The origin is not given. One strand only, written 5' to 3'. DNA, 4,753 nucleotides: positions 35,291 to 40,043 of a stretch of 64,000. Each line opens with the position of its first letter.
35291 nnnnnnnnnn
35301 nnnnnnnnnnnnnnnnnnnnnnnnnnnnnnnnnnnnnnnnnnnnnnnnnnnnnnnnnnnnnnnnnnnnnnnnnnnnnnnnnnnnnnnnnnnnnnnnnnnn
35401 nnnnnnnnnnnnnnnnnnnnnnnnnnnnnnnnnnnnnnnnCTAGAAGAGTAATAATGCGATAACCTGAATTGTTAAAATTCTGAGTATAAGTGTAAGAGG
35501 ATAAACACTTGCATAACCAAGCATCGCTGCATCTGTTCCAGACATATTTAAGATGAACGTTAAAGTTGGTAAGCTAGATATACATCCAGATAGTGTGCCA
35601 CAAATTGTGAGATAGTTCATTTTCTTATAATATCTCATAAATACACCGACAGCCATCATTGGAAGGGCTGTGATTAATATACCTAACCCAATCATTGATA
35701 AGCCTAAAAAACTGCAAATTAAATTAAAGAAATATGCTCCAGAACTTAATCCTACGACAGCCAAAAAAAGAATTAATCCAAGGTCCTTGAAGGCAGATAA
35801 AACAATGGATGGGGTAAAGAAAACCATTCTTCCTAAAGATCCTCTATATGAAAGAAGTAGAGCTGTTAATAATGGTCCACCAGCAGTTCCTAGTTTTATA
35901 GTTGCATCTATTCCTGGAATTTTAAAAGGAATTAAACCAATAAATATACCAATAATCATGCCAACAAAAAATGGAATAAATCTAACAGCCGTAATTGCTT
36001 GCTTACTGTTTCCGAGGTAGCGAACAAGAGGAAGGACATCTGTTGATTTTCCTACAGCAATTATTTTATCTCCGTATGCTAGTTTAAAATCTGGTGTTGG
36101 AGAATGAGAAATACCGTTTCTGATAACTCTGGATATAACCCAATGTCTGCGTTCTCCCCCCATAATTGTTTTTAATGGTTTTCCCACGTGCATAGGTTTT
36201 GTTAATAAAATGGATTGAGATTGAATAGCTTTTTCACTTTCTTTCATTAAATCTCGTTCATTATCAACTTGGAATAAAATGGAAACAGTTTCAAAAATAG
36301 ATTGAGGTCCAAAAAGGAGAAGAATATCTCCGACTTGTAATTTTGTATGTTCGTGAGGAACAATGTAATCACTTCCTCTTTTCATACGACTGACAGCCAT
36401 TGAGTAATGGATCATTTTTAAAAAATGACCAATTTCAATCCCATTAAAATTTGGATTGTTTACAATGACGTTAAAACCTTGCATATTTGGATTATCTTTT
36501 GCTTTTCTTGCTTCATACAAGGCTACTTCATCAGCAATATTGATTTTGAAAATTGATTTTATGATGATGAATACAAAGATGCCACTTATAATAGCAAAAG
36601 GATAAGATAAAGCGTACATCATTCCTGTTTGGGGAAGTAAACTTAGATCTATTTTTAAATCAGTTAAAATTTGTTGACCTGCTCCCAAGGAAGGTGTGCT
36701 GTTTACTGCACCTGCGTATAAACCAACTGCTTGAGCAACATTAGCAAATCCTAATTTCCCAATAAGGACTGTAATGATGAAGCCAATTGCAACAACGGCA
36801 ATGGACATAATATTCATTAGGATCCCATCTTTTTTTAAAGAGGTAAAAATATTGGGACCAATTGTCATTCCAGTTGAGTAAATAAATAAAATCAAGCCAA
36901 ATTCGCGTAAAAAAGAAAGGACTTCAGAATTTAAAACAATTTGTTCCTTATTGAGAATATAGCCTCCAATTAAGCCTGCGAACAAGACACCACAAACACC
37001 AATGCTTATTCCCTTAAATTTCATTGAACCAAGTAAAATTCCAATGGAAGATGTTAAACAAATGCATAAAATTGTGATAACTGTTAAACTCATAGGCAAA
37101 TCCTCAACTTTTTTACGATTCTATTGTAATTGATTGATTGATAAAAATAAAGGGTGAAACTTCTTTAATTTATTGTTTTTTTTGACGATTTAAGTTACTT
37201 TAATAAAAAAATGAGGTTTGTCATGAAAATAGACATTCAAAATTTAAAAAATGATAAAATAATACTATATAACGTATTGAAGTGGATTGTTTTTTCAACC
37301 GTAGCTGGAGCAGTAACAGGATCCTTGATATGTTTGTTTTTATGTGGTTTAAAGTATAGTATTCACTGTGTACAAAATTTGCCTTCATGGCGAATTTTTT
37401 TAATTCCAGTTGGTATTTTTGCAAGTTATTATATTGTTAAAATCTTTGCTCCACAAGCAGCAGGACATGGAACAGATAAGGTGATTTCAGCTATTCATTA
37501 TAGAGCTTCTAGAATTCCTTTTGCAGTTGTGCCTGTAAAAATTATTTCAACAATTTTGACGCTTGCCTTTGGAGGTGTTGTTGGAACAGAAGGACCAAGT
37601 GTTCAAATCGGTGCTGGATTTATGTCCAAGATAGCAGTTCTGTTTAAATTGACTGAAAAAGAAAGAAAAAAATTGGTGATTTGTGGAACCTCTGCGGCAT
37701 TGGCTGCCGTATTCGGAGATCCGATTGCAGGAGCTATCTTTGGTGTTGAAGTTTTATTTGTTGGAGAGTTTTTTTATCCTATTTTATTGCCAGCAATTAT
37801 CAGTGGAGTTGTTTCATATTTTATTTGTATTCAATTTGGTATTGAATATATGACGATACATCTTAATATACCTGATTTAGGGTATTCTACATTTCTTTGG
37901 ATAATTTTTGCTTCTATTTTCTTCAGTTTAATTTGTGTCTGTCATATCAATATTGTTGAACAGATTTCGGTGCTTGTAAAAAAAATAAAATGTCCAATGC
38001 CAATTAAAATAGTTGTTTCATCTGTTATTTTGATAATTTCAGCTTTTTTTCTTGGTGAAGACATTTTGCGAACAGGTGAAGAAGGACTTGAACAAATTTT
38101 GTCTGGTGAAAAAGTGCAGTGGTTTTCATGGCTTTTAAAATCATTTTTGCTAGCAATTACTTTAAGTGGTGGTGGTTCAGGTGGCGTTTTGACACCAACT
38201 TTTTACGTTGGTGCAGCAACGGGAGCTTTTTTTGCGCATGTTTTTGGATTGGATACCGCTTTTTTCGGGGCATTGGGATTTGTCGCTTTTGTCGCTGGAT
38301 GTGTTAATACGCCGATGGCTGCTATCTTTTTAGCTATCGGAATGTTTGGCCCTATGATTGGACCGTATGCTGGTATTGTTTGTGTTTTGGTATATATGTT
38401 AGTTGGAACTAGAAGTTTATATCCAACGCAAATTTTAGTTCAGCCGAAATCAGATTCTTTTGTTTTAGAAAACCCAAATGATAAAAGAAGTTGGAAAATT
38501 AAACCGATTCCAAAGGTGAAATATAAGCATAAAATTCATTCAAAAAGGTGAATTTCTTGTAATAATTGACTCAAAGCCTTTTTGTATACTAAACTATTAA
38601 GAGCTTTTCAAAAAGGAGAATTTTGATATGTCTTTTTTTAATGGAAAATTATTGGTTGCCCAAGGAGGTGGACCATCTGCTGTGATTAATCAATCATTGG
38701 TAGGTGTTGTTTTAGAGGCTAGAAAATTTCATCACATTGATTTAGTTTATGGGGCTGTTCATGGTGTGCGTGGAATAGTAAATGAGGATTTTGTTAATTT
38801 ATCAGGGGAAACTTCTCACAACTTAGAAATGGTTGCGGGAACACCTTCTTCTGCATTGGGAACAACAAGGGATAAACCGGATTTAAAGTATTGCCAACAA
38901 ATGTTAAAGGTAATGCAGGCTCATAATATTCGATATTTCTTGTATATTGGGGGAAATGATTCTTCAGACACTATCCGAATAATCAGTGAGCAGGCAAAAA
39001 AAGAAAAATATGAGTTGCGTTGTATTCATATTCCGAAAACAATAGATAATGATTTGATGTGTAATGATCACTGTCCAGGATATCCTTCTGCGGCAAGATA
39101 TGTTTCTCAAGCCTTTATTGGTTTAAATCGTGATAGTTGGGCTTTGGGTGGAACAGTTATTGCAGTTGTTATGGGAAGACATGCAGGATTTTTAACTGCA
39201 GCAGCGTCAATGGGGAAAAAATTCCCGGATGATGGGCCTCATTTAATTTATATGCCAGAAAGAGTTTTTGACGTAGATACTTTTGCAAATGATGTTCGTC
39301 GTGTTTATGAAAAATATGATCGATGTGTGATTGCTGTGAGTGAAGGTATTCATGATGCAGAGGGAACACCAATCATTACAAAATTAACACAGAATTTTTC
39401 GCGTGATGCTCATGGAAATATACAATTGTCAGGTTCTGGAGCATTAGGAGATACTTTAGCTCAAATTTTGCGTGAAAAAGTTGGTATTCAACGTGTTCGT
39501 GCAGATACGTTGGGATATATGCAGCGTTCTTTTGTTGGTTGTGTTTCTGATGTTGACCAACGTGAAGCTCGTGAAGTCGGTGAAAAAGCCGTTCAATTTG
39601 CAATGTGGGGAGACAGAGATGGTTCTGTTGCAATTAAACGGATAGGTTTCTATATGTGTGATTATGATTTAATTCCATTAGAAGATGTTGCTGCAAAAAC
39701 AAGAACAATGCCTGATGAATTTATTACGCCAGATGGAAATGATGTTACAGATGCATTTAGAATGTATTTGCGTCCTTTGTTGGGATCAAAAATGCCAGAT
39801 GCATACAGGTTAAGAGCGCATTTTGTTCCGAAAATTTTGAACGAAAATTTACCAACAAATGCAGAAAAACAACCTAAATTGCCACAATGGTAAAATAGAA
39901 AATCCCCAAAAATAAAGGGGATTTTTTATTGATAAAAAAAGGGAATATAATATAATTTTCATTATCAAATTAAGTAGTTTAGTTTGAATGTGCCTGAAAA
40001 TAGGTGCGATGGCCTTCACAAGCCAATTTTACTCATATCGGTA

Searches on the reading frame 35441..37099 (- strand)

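Call 8: search_protein_families(library=pfam, proteins=[window:35441-37099:-])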
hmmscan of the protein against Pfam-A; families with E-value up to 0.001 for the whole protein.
window:35441-37099:- (552 aa): 2 families
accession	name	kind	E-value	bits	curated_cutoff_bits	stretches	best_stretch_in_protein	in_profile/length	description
PF06826.17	Asp-Al_Ex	-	1.7e-65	220.3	27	2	13-180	2-165/167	Predicted Permease Membrane Region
PF02080.26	TrkA_C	-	2.8e-12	46.8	27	2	232-272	26-66/71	TrkA-C domain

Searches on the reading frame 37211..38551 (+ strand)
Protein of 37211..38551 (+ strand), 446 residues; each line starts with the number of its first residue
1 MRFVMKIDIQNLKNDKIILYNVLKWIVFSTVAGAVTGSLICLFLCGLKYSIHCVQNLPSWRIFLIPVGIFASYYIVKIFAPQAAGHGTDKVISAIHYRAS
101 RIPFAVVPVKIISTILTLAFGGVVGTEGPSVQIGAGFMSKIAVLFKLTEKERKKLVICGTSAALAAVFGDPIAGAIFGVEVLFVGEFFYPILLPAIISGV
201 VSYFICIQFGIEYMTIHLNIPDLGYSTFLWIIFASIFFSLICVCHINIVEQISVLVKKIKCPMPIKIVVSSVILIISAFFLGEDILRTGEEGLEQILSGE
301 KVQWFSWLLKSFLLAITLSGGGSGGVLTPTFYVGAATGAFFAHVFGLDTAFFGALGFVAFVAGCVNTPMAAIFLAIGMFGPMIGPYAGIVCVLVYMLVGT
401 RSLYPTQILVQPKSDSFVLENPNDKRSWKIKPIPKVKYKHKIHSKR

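Call 8: search_protein_families(library=pfam, proteins=[window:37211-38551:+])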
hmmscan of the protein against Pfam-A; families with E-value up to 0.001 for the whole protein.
window:37211-38551:+ (446 aa): 1 family
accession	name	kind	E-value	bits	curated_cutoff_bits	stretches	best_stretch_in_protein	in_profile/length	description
PF00654.25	Voltage_CLC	-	3.3e-64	217.7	24.8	1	69-397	2-344/346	Voltage gated chloride channel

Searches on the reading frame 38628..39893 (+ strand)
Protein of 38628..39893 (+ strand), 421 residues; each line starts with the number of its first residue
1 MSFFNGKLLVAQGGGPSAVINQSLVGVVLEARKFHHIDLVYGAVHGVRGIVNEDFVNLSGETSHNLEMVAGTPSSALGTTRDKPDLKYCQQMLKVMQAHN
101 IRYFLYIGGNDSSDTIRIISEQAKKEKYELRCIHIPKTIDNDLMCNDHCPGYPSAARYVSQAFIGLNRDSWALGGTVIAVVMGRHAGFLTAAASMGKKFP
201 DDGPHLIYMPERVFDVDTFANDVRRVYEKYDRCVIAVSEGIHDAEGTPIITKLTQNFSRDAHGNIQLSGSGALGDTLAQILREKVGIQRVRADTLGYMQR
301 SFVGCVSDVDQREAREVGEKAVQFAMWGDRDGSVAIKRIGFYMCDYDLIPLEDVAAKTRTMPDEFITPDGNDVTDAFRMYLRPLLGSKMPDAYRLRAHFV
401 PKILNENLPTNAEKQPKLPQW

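Call 8: search_protein_families(library=pfam, proteins=[window:38628-39893:+])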
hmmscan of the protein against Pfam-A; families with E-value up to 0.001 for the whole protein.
window:38628-39893:+ (421 aa): 1 family
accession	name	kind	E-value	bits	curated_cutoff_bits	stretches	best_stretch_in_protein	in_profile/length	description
PF00365.25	PFK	-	2.5e-51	175.1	30.9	1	8-324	2-276/277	Phosphofructokinase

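Call 10: find_related_loci(query=window:38628-39893:+, collection=genome_contigs, flank=3000)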
Query window:38628-39893:+ (421 aa) in genome_contigs; peptide patterns used: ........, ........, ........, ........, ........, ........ (x = any residue, [..] = any of these).
98 stretches matched a pattern; 57 encode a relative of the query (tblastn E <= 1e-3); 55 distinct loci.
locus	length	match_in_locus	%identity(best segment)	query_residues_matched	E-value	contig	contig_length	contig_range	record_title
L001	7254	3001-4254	91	4-421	0e+0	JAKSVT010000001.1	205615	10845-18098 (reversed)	MAG: Alphaproteobacteria bacterium isolate Horse_feces366 MAG366_1, whole genome shotgun sequence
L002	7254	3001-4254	89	4-421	0e+0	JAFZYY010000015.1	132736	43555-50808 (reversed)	MAG: Alphaproteobacteria bacterium isolate RGIG8225 Water_buffalos_Rumen-5__c647689, whole genome shotgun sequence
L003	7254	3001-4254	89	4-421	0e+0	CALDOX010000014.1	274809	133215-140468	MAG TPA_asm: uncultured Alphaproteobacteria bacterium isolate SRR6425755_bin.60_CONCOCT_v1.1_MAG genome assembly, contig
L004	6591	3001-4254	89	4-421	0e+0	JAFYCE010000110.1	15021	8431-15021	MAG: Alphaproteobacteria bacterium isolate RGIG6957 Sheep_Rumen.Co__c3470553, whole genome shotgun sequence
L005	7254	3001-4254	89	4-421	0e+0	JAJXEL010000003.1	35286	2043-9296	MAG: Alphaproteobacteria bacterium isolate C13_60.fa NODE_379_length_35286_cov_5.115523, whole genome shotgun sequence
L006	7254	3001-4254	87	4-421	0e+0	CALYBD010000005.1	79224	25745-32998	MAG: uncultured Alphaproteobacteria bacterium isolate BRZ_CT__bin99 genome assembly, contig: BRZ_CT__NODE_559_length_792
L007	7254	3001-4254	88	4-421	0e+0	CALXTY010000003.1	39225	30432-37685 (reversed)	MAG: uncultured Alphaproteobacteria bacterium isolate BRZ_DM__bin96 genome assembly, contig: BRZ_DM__NODE_1525_length_39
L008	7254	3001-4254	87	4-421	0e+0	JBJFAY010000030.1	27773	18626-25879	MAG: Alphaproteobacteria bacterium isolate PUUB15_bin.049 NODE_1384_length_27773_cov_6.622195, whole genome shotgun sequ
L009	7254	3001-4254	88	4-421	0e+0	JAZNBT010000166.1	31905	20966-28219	MAG: Alphaproteobacteria bacterium isolate T1900044741_TS20190207.MAGScoT_cleanbin_000004 SGB_2063_k141_1628536, whole g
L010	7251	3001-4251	85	5-421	0e+0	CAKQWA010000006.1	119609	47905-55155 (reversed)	MAG: uncultured Alphaproteobacteria bacterium isolate REFINED_METABAT215_TOP10_CONTIGS_1500_ASSEMBLY_K77_MERGED__Hadza_P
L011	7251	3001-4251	85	4-421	0e+0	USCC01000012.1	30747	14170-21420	uncultured Rhodospirillaceae bacterium isolate UMGS1574 genome assembly, contig: NODE_810_length_30747_cov_5.697641, who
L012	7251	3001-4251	83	4-421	0e+0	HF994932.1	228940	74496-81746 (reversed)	Acetobacter sp. CAG:977 genomic scaffold, scf61, whole genome shotgun sequence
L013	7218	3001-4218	72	1-406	0e+0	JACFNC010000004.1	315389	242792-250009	MAG: Rhodospirillales bacterium isolate BROCD014 NODE_23_length_315389_cov_27.254771, whole genome shotgun sequence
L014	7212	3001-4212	72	1-404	0e+0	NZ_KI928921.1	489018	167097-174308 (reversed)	Labrenzia sp. DG1229 scaffold00006, whole genome shotgun sequence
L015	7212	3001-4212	72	1-404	0e+0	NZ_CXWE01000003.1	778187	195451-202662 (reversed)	Roseibium album strain CECT 5095, whole genome shotgun sequence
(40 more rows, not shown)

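Call 15: find_encoding_contigs(protein=window:38628-39893:+, flank=3000, max_places=10)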
Protein window:38628-39893:+ (421 aa): 3 contigs read that carry it; 2 places shown.
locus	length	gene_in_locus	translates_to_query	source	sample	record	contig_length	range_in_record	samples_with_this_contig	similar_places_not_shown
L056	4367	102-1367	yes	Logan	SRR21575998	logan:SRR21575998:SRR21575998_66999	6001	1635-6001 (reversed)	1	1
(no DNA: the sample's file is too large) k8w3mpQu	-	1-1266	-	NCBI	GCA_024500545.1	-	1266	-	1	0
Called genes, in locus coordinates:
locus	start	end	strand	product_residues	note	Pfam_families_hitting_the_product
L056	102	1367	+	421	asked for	PF00365:PFK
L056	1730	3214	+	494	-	PF01757:Acyl_transf_3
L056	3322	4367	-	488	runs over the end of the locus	PF02789:Peptidase_M17_N, PF00883:Peptidase_M17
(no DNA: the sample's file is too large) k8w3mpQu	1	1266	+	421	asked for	PF00365:PFK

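Call 23: find_related_loci(query=A2, collection=genome_contigs, flank=2500)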
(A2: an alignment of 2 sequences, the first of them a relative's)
Query A2 (494 aa) in genome_contigs; peptide patterns used: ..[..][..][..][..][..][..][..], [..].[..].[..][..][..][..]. (x = any residue, [..] = any of these).
138 stretches matched a pattern, but none encodes a relative of the query by tblastn (E <= 1e-3).

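Call 24: find_homologous_proteins(query=A2, max_evalue=1e-10)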
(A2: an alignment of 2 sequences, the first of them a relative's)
Query A2 (2 sequences) (494 aa, profile of the alignment): 155 proteins with E <= 1e-10 among 7438 candidates; the best 120 are listed.
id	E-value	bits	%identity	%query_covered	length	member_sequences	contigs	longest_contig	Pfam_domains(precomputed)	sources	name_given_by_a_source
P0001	0.0e+0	1037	100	100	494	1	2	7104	PF01757.29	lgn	-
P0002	2.3e-240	817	73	98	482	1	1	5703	PF01757.29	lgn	-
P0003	5.3e-128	446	55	100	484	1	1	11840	PF01757.29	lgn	-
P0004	2.8e-96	342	39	99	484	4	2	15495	PF01757.29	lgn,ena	-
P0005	3.6e-95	338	38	99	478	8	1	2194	PF01757.29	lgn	-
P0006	7.0e-95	337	38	99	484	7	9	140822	PF01757.29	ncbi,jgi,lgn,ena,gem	-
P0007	2.7e-94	335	39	99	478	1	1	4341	PF01757.29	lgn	-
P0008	1.3e-91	326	37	99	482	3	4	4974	PF01757.29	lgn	-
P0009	2.0e-91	326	37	99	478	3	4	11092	PF01757.29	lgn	-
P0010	3.0e-91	325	38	99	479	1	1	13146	PF01757.29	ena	-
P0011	4.0e-91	325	37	99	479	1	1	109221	PF01757.29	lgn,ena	-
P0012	4.3e-91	324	38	99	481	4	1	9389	PF01757.29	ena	-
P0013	9.1e-91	323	38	99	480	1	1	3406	PF01757.29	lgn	-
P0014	1.5e-90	323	37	99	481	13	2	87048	PF01757.29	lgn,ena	-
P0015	2.5e-90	322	37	99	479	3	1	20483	PF01757.29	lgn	-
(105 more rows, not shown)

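Call 26: find_related_loci(query=A3, collection=genome_contigs, flank=2000)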
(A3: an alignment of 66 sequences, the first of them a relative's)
Query A3 (494 aa) in genome_contigs; peptide patterns used: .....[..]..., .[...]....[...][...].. (x = any residue, [..] = any of these).
600 stretches matched a pattern (row limit reached: there are more); 156 encode a relative of the query (tblastn E <= 1e-3); the best 80 are kept; 79 distinct loci.
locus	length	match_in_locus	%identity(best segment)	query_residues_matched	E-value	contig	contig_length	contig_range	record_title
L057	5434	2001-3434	38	4-493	2e-103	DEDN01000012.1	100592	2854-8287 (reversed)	MAG TPA_asm: Alphaproteobacteria bacterium UBA2903 UBA2903_contig_7657, whole genome shotgun sequence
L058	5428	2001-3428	37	7-493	1e-98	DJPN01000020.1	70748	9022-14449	MAG TPA_asm: Alphaproteobacteria bacterium UBA6411 UBA6411_contig_151, whole genome shotgun sequence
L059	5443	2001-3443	36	12-494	7e-89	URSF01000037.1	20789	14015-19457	uncultured Rhodospirillaceae bacterium isolate UMGS1296 genome assembly, contig: NODE_1395_length_20789_cov_9.385068, wh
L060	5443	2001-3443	36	12-494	2e-88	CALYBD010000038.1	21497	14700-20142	MAG: uncultured Alphaproteobacteria bacterium isolate BRZ_CT__bin99 genome assembly, contig: BRZ_CT__NODE_3138_length_21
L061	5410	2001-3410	37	6-491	3e-87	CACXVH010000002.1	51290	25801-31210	MAG: uncultured proteobacterium isolate RUG11635 genome assembly, contig: RUG11635_asm_2, whole genome shotgun sequence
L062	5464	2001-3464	37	7-493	8e-89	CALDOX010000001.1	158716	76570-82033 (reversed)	MAG TPA_asm: uncultured Alphaproteobacteria bacterium isolate SRR6425755_bin.60_CONCOCT_v1.1_MAG genome assembly, contig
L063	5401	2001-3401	35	25-494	1e-71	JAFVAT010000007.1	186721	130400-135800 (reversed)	MAG: Alphaproteobacteria bacterium isolate RGIG5000 Roe_deer_Rumen-5__c936, whole genome shotgun sequence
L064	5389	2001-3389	31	6-491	3e-67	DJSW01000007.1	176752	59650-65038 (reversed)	MAG TPA_asm: Alphaproteobacteria bacterium UBA6324 UBA6324_contig_192, whole genome shotgun sequence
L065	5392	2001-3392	31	4-494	6e-65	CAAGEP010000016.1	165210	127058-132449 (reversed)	MAG TPA_asm: Alphaproteobacteria bacterium, isolate HGM16788, WGS project CAAGEP010000000 data, contig: SRS476164_70_k11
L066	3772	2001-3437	35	33-491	4e-57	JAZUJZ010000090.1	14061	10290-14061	MAG: Alphaproteobacteria bacterium isolate T1900045249_TH20190019.MAGScoT_cleanbin_000104 SGB_5738_k141_5793305, whole g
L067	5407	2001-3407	28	1-493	6e-57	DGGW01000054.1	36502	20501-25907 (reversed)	MAG TPA_asm: Alphaproteobacteria bacterium UBA3864 UBA3864_contig_112825, whole genome shotgun sequence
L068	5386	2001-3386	30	4-492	6e-54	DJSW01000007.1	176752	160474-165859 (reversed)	MAG TPA_asm: Alphaproteobacteria bacterium UBA6324 UBA6324_contig_192, whole genome shotgun sequence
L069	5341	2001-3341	30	24-489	3e-51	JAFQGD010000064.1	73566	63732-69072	MAG: Akkermansia sp. isolate RGIG1789 Goat_Cecum-4__c922191, whole genome shotgun sequence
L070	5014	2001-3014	33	153-494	3e-51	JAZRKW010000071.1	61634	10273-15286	MAG: Akkermansia sp. isolate T1900045445_YK20190136.MAGScoT_cleanbin_000012 SGB_7144_k141_1701801, whole genome shotgun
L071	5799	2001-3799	31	1-494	6e-64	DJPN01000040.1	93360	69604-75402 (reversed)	MAG TPA_asm: Alphaproteobacteria bacterium UBA6411 UBA6411_contig_3057, whole genome shotgun sequence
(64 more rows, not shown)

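Call 79: find_encoding_contigs(protein=P0002, flank=2500, max_places=3)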
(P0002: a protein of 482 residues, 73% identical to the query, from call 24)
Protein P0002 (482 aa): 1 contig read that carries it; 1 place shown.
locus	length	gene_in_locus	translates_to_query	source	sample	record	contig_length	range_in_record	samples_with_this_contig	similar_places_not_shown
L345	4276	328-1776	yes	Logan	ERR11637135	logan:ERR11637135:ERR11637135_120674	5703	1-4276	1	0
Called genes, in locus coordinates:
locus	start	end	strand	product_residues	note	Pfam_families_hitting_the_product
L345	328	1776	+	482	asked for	PF01757:Acyl_transf_3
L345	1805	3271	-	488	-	PF02789:Peptidase_M17_N, PF00883:Peptidase_M17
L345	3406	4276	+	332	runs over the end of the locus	PF01544:CorA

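Call 80: find_encoding_contigs(protein=P0003, flank=2500, max_places=3)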
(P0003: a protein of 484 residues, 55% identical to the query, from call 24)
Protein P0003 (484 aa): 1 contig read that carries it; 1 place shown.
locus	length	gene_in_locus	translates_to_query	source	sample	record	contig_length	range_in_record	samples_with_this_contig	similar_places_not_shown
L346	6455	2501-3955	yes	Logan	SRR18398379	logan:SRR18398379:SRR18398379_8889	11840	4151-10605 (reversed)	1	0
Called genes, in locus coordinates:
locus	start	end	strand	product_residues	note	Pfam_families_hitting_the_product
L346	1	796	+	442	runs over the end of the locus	PF00654:Voltage_CLC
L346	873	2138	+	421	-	PF00365:PFK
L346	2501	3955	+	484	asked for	PF01757:Acyl_transf_3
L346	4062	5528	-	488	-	PF02789:Peptidase_M17_N, PF00883:Peptidase_M17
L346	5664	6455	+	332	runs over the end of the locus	PF01544:CorA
